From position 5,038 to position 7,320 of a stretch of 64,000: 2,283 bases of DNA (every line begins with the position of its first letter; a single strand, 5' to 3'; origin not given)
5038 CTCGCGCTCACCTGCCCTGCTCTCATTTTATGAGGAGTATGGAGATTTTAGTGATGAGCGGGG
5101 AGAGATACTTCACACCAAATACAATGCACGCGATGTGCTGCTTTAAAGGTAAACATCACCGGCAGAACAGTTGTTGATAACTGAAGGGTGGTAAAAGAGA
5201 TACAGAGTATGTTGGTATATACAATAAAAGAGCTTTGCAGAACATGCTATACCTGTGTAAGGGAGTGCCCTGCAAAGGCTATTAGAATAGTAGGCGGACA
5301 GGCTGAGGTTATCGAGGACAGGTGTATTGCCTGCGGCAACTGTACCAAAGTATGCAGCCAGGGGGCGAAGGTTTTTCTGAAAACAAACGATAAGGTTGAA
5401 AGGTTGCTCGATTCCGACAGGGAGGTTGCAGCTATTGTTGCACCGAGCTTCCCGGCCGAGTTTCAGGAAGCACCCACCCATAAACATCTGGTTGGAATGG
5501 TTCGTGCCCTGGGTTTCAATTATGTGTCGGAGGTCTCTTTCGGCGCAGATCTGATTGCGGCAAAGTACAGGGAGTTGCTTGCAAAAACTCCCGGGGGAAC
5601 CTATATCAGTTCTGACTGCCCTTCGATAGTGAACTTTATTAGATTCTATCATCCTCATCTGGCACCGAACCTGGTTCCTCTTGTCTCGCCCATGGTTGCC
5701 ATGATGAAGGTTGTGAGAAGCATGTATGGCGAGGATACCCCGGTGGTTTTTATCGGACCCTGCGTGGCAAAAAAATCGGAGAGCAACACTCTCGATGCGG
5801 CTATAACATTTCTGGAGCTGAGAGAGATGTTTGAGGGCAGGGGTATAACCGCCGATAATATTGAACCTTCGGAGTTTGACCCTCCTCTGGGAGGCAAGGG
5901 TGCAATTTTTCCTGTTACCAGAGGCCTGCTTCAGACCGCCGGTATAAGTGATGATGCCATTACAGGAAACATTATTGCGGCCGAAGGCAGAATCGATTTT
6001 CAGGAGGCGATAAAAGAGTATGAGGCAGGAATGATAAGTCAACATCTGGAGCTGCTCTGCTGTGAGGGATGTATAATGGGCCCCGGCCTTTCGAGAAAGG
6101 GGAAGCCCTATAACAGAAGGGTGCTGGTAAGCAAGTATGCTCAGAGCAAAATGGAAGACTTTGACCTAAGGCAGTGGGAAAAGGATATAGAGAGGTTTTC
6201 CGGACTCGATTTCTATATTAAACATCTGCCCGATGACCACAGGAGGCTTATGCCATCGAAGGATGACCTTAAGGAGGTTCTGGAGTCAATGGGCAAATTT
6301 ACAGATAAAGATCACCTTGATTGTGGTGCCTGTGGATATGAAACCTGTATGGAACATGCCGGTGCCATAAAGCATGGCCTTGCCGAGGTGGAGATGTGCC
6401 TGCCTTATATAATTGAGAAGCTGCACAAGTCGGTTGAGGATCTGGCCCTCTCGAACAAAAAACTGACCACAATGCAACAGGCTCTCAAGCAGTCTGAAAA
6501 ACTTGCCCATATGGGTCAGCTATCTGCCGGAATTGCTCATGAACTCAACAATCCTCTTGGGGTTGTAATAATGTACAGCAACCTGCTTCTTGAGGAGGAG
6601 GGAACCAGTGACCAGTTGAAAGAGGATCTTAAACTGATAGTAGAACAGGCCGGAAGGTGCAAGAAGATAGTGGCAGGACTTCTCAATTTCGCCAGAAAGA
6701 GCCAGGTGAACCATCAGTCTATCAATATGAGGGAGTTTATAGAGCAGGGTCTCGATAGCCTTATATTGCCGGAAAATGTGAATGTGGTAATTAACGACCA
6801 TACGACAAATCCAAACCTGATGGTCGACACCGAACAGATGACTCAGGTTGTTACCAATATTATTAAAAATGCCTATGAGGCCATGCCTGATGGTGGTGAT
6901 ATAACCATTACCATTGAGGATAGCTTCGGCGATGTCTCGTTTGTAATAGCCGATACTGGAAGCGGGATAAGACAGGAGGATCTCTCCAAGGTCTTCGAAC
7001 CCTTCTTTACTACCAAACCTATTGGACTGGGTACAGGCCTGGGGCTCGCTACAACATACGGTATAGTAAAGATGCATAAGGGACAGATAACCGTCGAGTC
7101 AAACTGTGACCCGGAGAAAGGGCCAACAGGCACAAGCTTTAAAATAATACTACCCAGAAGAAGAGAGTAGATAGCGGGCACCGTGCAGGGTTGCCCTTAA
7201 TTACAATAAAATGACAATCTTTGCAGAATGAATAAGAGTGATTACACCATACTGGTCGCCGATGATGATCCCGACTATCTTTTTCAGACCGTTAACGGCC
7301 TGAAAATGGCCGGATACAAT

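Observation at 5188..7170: [FeFe]-hydrogenase H-domain fused directly to a histidine kinase: a putative one-polypeptide H2 sensor kinase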

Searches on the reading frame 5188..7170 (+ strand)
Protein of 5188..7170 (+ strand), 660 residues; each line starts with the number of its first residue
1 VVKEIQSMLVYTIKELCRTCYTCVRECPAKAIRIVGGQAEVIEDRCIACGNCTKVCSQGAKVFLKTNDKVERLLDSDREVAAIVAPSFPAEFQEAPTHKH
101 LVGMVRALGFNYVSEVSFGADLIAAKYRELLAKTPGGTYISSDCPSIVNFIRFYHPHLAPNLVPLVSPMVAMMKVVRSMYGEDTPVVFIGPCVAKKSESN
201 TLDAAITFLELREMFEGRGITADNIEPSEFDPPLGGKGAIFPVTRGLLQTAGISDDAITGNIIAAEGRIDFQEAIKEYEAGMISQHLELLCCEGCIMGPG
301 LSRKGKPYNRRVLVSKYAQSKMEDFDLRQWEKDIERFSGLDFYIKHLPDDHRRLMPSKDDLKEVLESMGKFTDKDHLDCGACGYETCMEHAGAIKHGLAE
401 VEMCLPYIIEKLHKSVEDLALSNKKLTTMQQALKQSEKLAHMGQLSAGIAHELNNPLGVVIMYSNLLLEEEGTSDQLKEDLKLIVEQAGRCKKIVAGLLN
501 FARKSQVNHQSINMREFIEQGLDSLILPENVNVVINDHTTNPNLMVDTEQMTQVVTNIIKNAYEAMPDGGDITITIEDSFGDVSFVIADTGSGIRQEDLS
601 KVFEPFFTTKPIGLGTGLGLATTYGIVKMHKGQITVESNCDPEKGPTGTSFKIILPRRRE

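Call 5: search_protein_families(library=pfam, proteins=[window:5188-7170:+], max_evalue=0.01)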
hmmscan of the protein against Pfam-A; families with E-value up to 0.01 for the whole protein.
window:5188-7170:+ (660 aa): 15 families
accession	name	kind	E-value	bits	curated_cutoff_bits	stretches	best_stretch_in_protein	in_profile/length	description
PF02906.19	Fe_hyd_lg_C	-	4.1e-41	141.7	22.1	1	79-299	2-245/245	Iron only hydrogenase large subunit, C-terminal domain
PF02518.31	HATPase_c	-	9.2e-23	81.2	26.4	1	547-658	2-110/111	Histidine kinase-, DNA gyrase B-, and HSP90-like ATPase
PF00512.31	HisKA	-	2.5e-14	53.5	26.9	1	442-504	2-63/66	His Kinase A (phospho-acceptor) domain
PF04060.18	FeS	-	2.6e-08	33.9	23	1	377-406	4-33/33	Putative Fe-S cluster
PF13237.11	Fer4_10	-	1.4e-07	31.7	25.5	1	11-56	3-52/53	4Fe-4S dicluster domain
PF00037.32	Fer4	-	4.2e-07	29.9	21.1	2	40-60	2-22/24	4Fe-4S binding domain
PF13187.11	Fer4_9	-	1.6e-06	28.5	27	1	17-60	2-51/52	4Fe-4S dicluster domain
PF12838.12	Fer4_7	-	1.5e-05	25.8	27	1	17-60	2-52/52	4Fe-4S dicluster domain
PF12837.12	Fer4_6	-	3.3e-05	24.1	25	1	39-57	2-20/24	4Fe-4S binding domain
PF13589.12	HATPase_c_3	-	0.00014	22.3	25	1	551-604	3-55/137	Histidine kinase-, DNA gyrase B-, and HSP90-like ATPase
PF12797.12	Fer4_2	-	0.00041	20.6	24.5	1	41-57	5-21/22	4Fe-4S binding domain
PF13183.11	Fer4_8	-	0.00049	21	27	0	44-59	3-67/68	4Fe-4S dicluster domain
PF25160.1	LdpA_Fe-S-bd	-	0.0012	19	27.6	1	23-58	9-40/49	LdpA Fe-S cluster-binding domain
PF14697.11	Fer4_21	-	0.0016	19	35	1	15-56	6-51/59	4Fe-4S dicluster domain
PF10090.15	HPTransfase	-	0.0018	18.4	22.9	1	552-595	33-76/123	Histidine phosphotransferase C-terminal domain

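Call 6: search_protein_families(library=ncbifam, proteins=[window:5188-7170:+], max_evalue=0.01)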
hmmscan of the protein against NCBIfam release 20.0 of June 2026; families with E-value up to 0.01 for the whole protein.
window:5188-7170:+ (660 aa): 132 families (the best 25 are shown)
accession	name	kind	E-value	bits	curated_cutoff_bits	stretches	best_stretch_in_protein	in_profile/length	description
NF008468.0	PRK11360.1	equivalog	2.2e-54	184.9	646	1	427-659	381-610/616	two-component system sensor histidine kinase AtoS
TIGR04105.1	FeFe_hydrog_B1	subfamily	5.1e-47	160.6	450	2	72-302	216-459/462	monomeric [FeFe] hydrogenase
NF010411.0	PRK13837.1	equivalog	2.2e-46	158.3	647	1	425-658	433-676/828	two-component system VirA-like sensor kinase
NF046020.1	HisKinCckABruc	equivalog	9.7e-46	156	1000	1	428-658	466-708/868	cell cycle histidine kinase CckA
NF007688.0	PRK10364.1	equivalog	2.7e-44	151.7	479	1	428-657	226-451/460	two-component system sensor histidine kinase ZraS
NF046026.1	HisKinCckACaul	equivalog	6.6e-40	136.9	1000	1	428-658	288-533/678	cell cycle histidine kinase CckA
NF038348.1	T2SS_HK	subfamily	1.8e-36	125.7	450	2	485-658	405-574/574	histidine kinase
NF052574.1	HisKinEspCMyxo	equivalog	2.2e-34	118.7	1200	1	428-657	403-637/785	serine histidine kinase EspC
NF047497.1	HK_LIC_12097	equivalog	1.1e-32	113.3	500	1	436-640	144-355/367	LIC_12097 family sensor histidine kinase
NF010076.0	PRK13557.1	subfamily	1.5e-32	112.8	631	1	429-656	150-393/540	histidine kinase famiy protein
NF053867.1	SprKinKinDBac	equivalog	1.1e-31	109.8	775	1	424-657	268-497/500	sporulation kinase KinD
NF033092.0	HK_WalK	equivalog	4.2e-30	104.9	725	1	444-656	374-593/594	cell wall metabolism sensor histidine kinase WalK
NF040750.1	tetrathio_HK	equivalog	4.6e-30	104.6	750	1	416-644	312-546/555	tetrathionate respiration histidine kinase TtrS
NF052573.1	HisKinEspAMyxo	equivalog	8.2e-30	103.5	1400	1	428-647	370-604/755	serine histidine kinase EspA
NF046044.1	PnpS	equivalog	4.8e-29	101.5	400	1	447-656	175-390/390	two-component system histidine kinase PnpS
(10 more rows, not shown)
